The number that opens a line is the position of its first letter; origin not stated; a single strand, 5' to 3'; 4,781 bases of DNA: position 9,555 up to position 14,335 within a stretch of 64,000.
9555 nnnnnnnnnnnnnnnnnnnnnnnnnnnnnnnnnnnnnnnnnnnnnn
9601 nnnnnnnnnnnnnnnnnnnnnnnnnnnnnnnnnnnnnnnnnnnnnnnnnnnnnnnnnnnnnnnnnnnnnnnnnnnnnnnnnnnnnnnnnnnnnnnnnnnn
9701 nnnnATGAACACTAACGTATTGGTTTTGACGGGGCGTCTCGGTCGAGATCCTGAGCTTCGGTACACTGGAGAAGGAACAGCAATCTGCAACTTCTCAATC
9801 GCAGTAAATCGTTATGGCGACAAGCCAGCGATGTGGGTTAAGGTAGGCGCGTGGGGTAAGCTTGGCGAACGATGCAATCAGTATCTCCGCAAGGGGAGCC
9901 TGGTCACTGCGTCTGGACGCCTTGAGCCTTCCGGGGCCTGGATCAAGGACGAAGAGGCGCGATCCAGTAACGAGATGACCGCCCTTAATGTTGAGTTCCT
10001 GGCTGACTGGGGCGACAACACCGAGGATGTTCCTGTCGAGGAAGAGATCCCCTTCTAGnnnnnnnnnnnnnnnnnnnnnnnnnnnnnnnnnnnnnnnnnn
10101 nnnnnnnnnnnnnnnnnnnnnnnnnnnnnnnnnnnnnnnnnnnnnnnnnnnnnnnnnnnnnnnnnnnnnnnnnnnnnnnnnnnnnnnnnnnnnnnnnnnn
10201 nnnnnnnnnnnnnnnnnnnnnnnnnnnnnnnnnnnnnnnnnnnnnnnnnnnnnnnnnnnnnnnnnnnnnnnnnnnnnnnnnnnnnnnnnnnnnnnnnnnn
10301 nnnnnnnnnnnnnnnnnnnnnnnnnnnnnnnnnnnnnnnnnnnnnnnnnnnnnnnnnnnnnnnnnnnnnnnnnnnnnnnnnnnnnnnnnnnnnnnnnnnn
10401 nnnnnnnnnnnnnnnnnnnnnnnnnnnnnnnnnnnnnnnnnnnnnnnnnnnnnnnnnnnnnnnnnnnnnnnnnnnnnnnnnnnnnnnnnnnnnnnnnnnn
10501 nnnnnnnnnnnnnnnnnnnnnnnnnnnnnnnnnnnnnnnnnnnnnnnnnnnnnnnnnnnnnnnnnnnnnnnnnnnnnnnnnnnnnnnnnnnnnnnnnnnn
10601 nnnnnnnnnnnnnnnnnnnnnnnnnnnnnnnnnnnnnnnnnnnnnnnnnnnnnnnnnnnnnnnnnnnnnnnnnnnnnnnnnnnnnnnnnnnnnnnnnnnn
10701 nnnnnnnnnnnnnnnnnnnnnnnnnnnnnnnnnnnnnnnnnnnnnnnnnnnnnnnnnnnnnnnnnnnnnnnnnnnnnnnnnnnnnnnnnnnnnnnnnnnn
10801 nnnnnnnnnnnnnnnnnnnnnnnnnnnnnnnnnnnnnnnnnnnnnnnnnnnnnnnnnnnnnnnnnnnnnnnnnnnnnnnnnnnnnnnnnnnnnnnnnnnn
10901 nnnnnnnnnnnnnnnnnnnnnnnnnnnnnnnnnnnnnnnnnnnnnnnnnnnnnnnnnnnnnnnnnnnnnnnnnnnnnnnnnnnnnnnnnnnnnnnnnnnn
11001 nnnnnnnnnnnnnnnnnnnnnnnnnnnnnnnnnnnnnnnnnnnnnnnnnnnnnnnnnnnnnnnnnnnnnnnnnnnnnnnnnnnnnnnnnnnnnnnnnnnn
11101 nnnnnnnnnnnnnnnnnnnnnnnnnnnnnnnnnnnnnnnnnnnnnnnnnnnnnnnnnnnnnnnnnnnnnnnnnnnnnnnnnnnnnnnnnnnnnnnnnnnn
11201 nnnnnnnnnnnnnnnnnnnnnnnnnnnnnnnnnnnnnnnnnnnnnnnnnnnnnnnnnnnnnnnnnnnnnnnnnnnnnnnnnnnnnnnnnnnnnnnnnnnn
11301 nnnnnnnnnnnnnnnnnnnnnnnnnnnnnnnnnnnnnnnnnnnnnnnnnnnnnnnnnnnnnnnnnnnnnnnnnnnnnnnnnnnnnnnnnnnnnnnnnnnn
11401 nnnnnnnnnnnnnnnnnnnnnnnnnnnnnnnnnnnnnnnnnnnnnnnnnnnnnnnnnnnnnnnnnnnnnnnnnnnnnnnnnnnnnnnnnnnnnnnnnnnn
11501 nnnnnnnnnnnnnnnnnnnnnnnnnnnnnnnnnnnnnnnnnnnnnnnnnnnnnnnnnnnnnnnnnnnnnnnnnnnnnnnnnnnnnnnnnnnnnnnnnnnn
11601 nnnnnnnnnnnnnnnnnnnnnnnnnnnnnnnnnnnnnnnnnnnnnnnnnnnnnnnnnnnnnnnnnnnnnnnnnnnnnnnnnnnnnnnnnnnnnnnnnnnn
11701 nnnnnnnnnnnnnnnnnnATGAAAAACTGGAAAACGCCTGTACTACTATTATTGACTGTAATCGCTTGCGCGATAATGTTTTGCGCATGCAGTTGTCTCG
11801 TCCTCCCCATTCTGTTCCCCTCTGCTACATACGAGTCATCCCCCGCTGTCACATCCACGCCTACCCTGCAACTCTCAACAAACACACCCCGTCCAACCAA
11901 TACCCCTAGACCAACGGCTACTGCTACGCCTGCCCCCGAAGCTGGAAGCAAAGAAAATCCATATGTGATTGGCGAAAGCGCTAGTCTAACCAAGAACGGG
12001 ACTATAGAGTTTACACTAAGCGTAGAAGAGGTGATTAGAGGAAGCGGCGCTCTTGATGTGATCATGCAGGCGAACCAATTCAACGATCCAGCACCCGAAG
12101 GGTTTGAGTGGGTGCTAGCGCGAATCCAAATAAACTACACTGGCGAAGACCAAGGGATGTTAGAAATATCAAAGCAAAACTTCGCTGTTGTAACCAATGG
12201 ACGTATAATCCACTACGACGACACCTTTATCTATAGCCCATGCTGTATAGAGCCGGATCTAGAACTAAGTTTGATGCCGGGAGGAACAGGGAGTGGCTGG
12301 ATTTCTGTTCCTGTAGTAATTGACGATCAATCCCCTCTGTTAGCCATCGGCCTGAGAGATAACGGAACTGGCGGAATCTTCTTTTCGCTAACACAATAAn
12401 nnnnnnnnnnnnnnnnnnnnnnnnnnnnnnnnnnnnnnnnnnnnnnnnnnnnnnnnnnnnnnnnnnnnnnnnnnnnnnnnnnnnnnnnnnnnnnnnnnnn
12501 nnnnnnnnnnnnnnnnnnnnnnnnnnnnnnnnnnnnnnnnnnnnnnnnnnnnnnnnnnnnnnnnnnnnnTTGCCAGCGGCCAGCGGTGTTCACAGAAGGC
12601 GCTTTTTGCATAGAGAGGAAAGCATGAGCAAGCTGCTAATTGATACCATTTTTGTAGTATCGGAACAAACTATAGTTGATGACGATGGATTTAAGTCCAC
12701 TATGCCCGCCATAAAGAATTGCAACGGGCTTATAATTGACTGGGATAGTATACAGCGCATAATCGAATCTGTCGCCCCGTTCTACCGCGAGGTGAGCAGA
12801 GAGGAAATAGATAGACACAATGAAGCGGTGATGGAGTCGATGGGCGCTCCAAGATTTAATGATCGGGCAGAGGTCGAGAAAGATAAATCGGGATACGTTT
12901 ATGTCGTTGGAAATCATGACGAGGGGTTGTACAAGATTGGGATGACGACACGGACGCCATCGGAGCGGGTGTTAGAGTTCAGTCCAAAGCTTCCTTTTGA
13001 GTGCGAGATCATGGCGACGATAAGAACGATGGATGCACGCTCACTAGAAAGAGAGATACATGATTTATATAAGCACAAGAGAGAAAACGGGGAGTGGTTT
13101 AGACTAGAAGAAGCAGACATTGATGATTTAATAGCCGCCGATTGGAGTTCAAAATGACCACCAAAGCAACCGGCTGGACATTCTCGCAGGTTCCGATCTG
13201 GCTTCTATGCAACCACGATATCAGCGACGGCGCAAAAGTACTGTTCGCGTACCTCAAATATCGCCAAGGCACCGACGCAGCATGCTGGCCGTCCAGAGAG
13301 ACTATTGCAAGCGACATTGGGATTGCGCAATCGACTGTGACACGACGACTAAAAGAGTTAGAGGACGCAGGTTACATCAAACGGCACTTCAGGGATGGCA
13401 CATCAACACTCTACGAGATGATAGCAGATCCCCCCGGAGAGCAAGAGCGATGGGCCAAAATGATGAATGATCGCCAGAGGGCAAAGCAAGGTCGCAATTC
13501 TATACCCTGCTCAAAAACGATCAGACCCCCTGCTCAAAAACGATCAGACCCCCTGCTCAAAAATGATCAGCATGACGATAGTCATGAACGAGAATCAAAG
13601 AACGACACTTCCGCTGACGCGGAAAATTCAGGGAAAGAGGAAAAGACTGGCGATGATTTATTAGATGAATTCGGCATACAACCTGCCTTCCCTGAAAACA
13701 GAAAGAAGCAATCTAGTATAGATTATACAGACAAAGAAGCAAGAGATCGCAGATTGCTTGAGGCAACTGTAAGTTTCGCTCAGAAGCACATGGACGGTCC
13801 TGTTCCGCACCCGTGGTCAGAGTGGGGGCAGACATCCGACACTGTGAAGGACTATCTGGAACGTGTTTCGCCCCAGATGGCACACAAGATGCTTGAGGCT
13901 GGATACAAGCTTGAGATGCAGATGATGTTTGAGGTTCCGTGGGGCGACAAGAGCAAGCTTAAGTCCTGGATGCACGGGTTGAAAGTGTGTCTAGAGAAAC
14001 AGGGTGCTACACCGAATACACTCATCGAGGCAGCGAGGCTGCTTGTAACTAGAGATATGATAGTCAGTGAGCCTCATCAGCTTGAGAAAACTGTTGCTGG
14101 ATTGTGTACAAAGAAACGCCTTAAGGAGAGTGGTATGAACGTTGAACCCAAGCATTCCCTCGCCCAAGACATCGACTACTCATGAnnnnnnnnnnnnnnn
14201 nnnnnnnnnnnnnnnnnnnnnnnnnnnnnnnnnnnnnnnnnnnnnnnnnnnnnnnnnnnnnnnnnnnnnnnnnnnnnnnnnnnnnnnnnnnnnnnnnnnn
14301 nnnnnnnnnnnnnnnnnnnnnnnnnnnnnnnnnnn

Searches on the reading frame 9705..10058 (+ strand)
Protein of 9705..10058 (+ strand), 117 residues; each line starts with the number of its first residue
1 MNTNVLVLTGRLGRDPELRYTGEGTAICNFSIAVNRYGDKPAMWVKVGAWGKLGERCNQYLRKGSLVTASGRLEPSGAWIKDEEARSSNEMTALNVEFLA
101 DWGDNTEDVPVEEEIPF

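Call 107: search_protein_families(library=pfam, max_evalue=0.001, proteins=[window:9705-10058:+])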
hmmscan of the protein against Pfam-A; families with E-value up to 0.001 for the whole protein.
window:9705-10058:+ (117 aa): 1 family
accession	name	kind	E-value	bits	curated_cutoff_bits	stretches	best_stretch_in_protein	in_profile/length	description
PF00436.31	SSB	-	2.8e-23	82.4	26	1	4-99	2-104/104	Single-strand binding protein family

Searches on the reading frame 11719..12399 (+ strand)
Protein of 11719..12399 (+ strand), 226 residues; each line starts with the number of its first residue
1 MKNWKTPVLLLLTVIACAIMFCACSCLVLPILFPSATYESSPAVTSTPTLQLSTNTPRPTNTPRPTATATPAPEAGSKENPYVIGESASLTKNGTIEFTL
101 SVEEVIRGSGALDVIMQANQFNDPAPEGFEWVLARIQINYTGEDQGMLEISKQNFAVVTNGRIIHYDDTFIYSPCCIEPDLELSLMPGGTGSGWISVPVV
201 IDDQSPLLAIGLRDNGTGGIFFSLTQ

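Call 12: search_protein_families(library=phrogs, max_evalue=0.001, proteins=[window:11719-12399:+])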
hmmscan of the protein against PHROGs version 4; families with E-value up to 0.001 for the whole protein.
window:11719-12399:+ (226 aa): 1 family
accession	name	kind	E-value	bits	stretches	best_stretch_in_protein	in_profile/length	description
phrog_15511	-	unknown function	6.3e-08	33.2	1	32-145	214-316/511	-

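Call 108: search_protein_families(library=pfam, max_evalue=0.001, proteins=[window:11719-12399:+])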
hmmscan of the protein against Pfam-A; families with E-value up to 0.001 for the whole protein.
window:11719-12399:+ (226 aa): 0 families

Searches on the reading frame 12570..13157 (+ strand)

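Call 12: search_protein_families(library=phrogs, max_evalue=0.001, proteins=[window:12570-13157:+])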
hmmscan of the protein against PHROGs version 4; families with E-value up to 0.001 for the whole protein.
window:12570-13157:+ (195 aa): 9 families
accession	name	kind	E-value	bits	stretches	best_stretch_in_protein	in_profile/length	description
phrog_8130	-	unknown function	1.8e-16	61.3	1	59-190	127-261/434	-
phrog_4284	-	unknown function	3.1e-15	57.4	1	95-187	72-161/171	-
phrog_5032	-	unknown function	7.2e-13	49.6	1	76-186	46-155/178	-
phrog_1847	-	unknown function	1e-12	48.7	1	103-173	345-420/474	-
phrog_8430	-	unknown function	2.8e-12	47.1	1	102-188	287-380/439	-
phrog_16524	-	unknown function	9.6e-10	39.4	1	106-188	23-110/215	-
phrog_36333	-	unknown function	3.2e-09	37.6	1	108-188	4-89/199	-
phrog_681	-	DNA, RNA and nucleotide metabolism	4.2e-09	36.5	1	104-181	436-526/576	endonuclease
phrog_33921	-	unknown function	0.00011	23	1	110-189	70-144/160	-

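Call 108: search_protein_families(library=pfam, max_evalue=0.001, proteins=[window:12570-13157:+])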
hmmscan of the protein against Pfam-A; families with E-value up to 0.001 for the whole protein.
window:12570-13157:+ (195 aa): 2 families
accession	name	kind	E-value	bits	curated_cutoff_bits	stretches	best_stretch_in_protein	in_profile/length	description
PF13455.12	MUG113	-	6.7e-16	59.1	22.3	1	121-188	1-70/73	Meiotically up-regulated gene 113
PF10544.15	T5orf172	-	1.6e-13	51.4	20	1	108-188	1-97/101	T5orf172 domain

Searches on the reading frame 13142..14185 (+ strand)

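Call 12: search_protein_families(library=phrogs, max_evalue=0.001, proteins=[window:13142-14185:+])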
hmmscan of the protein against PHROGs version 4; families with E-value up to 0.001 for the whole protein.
window:13142-14185:+ (347 aa): 17 families
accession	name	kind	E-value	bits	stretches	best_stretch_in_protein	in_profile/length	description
phrog_270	-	DNA, RNA and nucleotide metabolism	1.2e-17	65.4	1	14-177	32-179/383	replication initiation protein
phrog_428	-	DNA, RNA and nucleotide metabolism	5.5e-13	49.9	1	1-156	79-215/455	replication initiation protein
phrog_391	-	DNA, RNA and nucleotide metabolism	2e-12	48.4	1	31-196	21-191/298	replication initiation O-like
phrog_186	-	DNA, RNA and nucleotide metabolism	6.1e-12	46.8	1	16-162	24-160/308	DnaD-like helicase loader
phrog_8102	-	DNA, RNA and nucleotide metabolism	5.9e-10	39.7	1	23-115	28-128/337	replication initiation protein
phrog_678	-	DNA, RNA and nucleotide metabolism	3.8e-09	37.6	1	8-175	62-216/346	replication initiation O-like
phrog_345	-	DNA, RNA and nucleotide metabolism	4.1e-09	37.6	1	31-161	48-190/297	replication initiation O-like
phrog_7882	-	DNA, RNA and nucleotide metabolism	1.2e-06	29.2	1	14-115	17-140/314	DnaD-like helicase loader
phrog_1032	-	DNA, RNA and nucleotide metabolism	1.3e-06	29.6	1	43-165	31-170/281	replication initiation protein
phrog_15053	-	unknown function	3.9e-06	27.2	1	26-80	43-98/343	-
phrog_11896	-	DNA, RNA and nucleotide metabolism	2.8e-05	25.2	1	45-130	36-125/225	primosomal protein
phrog_8540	-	DNA, RNA and nucleotide metabolism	4.3e-05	24.8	1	42-158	30-150/196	replication initiation O-like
phrog_30285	-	unknown function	6.2e-05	24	1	16-86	29-99/208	-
phrog_1835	-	DNA, RNA and nucleotide metabolism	7.7e-05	23.2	1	48-147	66-138/301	HTH DNA binding protein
phrog_4617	-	DNA, RNA and nucleotide metabolism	8.7e-05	23.3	1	42-85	30-73/223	replication initiation protein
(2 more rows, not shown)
